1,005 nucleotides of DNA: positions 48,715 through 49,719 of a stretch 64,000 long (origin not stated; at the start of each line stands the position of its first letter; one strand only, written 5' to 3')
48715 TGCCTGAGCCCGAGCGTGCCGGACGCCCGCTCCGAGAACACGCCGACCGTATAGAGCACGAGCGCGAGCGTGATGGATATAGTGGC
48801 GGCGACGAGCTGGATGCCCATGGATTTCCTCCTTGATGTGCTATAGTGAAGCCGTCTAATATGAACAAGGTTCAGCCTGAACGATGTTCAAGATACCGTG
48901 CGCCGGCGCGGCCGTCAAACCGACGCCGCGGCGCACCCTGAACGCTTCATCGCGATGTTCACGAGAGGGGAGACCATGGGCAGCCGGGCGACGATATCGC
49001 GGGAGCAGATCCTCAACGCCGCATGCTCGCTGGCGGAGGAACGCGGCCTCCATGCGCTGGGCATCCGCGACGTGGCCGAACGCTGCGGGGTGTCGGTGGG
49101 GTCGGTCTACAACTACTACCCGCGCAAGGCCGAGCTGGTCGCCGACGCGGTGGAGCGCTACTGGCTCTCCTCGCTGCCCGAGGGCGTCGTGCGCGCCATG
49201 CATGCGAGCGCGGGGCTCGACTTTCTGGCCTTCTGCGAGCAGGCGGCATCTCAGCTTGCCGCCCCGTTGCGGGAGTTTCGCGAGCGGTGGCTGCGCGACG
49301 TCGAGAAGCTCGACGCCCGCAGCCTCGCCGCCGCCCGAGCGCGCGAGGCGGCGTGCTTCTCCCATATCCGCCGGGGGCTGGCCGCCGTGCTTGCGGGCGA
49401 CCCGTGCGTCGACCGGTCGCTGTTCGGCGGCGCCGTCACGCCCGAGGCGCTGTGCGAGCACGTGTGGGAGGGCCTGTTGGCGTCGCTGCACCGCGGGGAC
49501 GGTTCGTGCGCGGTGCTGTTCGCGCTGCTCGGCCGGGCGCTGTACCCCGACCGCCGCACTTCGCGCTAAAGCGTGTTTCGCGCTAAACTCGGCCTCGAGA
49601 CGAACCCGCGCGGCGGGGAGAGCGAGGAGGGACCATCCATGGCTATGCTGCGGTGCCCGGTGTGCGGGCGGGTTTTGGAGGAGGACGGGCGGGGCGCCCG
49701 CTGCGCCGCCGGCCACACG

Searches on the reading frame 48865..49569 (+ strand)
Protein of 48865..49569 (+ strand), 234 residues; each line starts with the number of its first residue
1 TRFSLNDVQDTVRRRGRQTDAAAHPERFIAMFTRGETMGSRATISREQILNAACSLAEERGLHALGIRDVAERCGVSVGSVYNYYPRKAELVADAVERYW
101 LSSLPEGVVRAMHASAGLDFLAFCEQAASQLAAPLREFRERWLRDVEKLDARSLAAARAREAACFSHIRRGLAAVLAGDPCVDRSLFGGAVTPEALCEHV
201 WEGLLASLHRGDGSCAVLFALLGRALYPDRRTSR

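Call 35: search_protein_families(library=pfam, proteins=[window:48865-49569:+], max_evalue=0.0001)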
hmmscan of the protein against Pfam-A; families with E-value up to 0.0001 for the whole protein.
window:48865-49569:+ (234 aa): 1 family
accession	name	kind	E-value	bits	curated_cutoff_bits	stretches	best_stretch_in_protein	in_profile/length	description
PF00440.29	TetR_N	-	2.1e-14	53.5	24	1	49-93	1-45/47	Bacterial regulatory proteins, tetR family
